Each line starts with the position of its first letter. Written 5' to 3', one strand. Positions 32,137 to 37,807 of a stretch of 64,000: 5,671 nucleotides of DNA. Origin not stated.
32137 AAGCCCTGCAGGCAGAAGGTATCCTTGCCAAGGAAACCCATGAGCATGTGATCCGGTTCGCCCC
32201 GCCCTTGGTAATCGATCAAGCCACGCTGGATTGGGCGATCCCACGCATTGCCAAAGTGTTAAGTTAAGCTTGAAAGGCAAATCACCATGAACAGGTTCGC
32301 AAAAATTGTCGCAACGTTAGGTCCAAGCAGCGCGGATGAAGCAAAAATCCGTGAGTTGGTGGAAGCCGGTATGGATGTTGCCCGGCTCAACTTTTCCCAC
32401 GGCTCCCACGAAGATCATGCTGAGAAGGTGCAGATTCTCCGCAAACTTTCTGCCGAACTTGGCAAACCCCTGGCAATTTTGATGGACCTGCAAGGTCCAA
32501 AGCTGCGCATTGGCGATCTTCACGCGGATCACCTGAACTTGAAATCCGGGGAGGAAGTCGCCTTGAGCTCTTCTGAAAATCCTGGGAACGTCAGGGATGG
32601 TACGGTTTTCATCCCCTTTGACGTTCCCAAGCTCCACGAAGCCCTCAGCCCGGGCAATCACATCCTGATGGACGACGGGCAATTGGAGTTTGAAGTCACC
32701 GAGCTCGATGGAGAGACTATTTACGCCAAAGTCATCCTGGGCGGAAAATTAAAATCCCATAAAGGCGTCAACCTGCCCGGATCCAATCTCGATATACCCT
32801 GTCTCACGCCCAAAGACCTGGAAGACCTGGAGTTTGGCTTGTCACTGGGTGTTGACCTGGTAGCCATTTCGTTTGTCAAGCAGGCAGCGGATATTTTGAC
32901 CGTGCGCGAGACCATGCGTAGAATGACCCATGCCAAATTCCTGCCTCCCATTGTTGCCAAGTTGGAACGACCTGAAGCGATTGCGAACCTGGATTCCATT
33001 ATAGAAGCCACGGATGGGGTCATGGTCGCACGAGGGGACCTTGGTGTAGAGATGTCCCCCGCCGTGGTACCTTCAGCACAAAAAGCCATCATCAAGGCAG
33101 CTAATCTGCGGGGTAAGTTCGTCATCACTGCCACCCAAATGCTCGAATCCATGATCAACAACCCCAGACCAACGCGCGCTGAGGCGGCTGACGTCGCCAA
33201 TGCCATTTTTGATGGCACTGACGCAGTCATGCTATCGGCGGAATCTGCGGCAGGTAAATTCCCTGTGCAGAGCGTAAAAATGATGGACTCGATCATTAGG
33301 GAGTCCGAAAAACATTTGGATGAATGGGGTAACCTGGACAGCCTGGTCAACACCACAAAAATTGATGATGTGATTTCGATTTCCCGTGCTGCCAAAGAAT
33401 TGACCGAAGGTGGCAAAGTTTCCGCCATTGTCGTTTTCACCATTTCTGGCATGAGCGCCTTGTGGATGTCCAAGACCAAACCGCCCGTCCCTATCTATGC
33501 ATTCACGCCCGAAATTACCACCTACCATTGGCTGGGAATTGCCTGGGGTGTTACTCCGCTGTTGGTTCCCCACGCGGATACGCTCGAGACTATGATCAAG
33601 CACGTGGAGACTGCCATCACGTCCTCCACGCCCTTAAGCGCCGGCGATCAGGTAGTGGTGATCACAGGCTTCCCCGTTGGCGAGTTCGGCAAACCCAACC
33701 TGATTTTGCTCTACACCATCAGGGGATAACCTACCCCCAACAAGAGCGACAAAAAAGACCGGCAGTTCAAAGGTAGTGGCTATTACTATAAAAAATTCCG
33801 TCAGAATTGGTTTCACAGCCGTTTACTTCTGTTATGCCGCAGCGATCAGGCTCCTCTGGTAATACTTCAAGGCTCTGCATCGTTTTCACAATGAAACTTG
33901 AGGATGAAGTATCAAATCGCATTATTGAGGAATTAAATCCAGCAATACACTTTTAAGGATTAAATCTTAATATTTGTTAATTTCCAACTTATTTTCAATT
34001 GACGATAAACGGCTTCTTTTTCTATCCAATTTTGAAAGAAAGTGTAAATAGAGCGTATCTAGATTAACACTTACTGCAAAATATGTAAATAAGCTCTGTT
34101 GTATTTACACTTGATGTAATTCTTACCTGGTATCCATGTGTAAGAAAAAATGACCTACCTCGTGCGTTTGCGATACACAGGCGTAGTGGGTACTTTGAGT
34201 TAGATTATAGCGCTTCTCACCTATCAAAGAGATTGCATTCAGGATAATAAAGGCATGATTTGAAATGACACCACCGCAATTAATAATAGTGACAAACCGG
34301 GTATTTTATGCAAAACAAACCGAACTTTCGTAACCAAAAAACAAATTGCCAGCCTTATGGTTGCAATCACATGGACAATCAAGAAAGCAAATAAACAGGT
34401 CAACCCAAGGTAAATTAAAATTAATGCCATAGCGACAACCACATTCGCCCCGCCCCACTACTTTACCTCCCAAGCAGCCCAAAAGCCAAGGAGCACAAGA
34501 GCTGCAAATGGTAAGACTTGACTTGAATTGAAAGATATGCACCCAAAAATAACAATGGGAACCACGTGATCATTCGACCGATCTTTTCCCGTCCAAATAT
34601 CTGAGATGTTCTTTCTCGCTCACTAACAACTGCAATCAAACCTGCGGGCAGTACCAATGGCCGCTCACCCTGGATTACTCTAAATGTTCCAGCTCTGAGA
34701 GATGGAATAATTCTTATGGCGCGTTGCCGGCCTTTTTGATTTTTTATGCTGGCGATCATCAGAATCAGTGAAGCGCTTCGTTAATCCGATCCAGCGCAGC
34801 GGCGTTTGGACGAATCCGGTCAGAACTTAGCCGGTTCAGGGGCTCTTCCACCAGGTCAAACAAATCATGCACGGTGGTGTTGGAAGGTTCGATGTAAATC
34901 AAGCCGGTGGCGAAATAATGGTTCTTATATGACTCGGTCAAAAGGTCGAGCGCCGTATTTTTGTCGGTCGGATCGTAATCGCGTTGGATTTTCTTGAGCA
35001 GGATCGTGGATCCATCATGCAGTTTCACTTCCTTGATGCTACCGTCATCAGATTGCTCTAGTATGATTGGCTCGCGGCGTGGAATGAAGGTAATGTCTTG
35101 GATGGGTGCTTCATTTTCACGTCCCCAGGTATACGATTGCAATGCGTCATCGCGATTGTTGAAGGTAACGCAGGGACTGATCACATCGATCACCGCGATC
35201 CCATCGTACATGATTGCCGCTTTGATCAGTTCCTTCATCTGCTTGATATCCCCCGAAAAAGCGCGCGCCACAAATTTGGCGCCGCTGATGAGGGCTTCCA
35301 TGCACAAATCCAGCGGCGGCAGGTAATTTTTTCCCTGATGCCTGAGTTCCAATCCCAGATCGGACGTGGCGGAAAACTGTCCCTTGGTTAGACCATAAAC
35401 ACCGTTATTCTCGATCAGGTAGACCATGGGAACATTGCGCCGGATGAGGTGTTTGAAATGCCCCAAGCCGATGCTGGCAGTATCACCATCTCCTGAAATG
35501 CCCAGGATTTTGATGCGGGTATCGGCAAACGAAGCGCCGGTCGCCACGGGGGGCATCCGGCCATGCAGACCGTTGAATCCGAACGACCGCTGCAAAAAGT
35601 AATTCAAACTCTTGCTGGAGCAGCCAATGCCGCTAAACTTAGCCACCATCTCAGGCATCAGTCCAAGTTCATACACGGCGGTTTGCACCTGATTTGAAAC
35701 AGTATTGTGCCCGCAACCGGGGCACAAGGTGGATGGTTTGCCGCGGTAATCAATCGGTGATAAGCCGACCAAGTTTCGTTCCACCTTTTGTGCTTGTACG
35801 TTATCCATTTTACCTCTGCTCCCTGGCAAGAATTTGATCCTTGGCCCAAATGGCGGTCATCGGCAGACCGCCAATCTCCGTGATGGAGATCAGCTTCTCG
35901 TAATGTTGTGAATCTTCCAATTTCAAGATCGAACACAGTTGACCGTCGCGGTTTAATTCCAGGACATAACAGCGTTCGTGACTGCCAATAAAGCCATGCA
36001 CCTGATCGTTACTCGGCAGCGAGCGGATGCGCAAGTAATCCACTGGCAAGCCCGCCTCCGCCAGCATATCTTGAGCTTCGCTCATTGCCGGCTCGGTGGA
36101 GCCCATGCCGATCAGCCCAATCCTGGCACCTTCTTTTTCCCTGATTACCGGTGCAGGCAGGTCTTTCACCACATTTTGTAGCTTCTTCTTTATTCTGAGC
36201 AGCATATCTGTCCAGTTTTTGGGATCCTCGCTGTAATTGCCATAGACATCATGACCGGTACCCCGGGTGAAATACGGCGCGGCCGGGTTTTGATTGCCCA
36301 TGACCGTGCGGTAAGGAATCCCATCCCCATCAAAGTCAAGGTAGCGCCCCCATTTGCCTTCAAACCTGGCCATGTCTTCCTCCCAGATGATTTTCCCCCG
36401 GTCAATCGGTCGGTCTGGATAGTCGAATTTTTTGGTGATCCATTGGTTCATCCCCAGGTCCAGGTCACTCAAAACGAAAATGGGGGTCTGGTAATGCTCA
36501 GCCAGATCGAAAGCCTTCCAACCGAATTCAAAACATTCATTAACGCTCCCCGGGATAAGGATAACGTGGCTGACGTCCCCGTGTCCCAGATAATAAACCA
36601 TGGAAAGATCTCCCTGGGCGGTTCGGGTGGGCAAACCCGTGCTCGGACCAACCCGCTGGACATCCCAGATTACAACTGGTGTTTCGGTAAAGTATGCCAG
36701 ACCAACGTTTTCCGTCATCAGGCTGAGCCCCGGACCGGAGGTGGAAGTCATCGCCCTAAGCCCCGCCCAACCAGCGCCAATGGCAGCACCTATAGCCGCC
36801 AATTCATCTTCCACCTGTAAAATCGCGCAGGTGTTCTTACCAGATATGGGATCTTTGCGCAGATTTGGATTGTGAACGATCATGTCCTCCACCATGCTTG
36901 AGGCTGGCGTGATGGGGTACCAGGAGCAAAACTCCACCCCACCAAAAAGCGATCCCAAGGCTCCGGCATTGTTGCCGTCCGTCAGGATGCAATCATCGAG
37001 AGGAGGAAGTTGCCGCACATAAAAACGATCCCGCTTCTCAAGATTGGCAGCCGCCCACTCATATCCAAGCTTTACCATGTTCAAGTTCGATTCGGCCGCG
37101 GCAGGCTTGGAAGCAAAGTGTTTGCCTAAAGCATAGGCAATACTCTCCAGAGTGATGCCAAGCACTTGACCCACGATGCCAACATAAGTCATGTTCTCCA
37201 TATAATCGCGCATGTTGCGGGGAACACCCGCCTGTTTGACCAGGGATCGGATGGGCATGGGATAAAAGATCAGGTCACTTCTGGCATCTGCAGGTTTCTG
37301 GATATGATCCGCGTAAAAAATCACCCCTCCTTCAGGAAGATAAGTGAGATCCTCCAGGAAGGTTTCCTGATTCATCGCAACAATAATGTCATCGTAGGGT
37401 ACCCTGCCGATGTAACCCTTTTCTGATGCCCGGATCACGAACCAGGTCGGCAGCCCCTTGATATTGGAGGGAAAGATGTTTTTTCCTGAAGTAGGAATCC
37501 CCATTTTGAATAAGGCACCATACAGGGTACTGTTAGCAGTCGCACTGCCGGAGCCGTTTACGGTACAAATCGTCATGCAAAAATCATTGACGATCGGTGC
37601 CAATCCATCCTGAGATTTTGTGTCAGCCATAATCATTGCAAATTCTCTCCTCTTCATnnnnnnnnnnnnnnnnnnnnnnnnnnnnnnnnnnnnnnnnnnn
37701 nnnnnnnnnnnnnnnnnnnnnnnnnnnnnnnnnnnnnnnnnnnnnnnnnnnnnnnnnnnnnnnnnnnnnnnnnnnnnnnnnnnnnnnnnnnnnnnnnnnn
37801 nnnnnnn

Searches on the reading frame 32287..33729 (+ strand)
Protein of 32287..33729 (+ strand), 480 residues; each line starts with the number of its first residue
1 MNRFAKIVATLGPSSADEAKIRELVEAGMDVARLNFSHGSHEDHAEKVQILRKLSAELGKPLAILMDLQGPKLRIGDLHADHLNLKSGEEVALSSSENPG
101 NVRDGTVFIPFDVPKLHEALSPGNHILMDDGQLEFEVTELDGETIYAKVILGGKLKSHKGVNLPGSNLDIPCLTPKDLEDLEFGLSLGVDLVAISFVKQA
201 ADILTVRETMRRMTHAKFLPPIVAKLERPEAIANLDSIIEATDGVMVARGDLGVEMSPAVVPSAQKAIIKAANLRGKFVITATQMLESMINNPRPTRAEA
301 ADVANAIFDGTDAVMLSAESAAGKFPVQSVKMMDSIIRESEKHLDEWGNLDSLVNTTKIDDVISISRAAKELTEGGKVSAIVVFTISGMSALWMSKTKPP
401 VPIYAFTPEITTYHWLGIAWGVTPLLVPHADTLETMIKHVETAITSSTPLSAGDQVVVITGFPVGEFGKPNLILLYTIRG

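Call 63: search_protein_families(library=pfam, proteins=[window:32287-33729:+], max_evalue=0.001)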
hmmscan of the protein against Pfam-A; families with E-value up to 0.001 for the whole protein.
window:32287-33729:+ (480 aa): 3 families
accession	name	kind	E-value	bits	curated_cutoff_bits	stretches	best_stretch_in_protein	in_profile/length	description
PF00224.27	PK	-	3e-113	378.7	30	1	4-330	3-328/328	Pyruvate kinase, barrel domain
PF02887.21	PK_C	-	7.1e-25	87.8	28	1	364-473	2-111/114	Pyruvate kinase, alpha/beta domain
PF03328.21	HpcH_HpaI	-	0.00023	20.9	25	1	179-312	76-217/221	HpcH/HpaI aldolase/citrate lyase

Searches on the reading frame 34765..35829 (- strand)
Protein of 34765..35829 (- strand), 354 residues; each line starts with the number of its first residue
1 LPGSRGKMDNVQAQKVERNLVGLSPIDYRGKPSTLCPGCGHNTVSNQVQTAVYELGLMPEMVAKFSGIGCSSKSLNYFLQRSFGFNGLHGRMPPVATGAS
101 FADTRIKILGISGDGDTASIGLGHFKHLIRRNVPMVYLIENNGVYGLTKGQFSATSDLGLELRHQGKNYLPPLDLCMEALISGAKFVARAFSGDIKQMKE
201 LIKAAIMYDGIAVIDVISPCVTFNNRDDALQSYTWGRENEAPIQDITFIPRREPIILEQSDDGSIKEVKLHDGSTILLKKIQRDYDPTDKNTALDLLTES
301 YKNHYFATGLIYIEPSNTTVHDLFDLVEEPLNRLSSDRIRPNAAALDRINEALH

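Call 12: search_protein_families(library=pfam, proteins=[window:34765-35829:-], max_evalue=0.01)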
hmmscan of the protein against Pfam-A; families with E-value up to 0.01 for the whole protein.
window:34765-35829:- (354 aa): 2 families
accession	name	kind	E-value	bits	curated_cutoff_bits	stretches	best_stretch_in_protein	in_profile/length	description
PF02775.26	TPP_enzyme_C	-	2.7e-24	86.1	21.9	1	68-216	2-151/151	Thiamine pyrophosphate enzyme, C-terminal TPP binding domain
PF12367.13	PFO_beta_C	-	5.8e-05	23.5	24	1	279-325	18-62/66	Pyruvate ferredoxin oxidoreductase beta subunit C terminal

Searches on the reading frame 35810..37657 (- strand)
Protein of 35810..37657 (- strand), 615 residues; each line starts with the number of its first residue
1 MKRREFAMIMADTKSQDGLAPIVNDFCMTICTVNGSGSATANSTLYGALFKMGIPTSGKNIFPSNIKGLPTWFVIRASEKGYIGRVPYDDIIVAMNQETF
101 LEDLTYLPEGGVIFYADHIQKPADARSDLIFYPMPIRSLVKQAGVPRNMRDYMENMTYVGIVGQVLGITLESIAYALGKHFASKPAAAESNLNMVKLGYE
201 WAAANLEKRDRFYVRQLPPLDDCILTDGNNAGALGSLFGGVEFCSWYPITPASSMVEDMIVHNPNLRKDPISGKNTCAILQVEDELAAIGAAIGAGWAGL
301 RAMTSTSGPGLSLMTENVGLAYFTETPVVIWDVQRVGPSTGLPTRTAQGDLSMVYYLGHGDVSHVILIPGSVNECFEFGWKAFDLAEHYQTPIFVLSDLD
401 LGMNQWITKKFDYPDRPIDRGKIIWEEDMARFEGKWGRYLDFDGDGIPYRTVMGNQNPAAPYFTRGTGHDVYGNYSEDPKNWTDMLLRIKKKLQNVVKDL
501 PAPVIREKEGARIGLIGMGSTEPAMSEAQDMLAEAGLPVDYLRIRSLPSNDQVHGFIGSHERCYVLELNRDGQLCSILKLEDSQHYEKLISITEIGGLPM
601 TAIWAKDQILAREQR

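Call 12: search_protein_families(library=pfam, proteins=[window:35810-37657:-], max_evalue=0.01)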
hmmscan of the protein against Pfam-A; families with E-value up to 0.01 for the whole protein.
window:35810-37657:- (615 aa): 2 families
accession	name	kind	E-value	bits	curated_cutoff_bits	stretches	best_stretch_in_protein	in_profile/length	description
PF01855.24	POR_N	-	4.2e-50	171.1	27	1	238-398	5-154/231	Pyruvate flavodoxin/ferredoxin oxidoreductase, thiamine diP-bdg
PF01558.24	POR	-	6e-25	88.8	27.4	1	35-200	2-173/173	Pyruvate ferredoxin/flavodoxin oxidoreductase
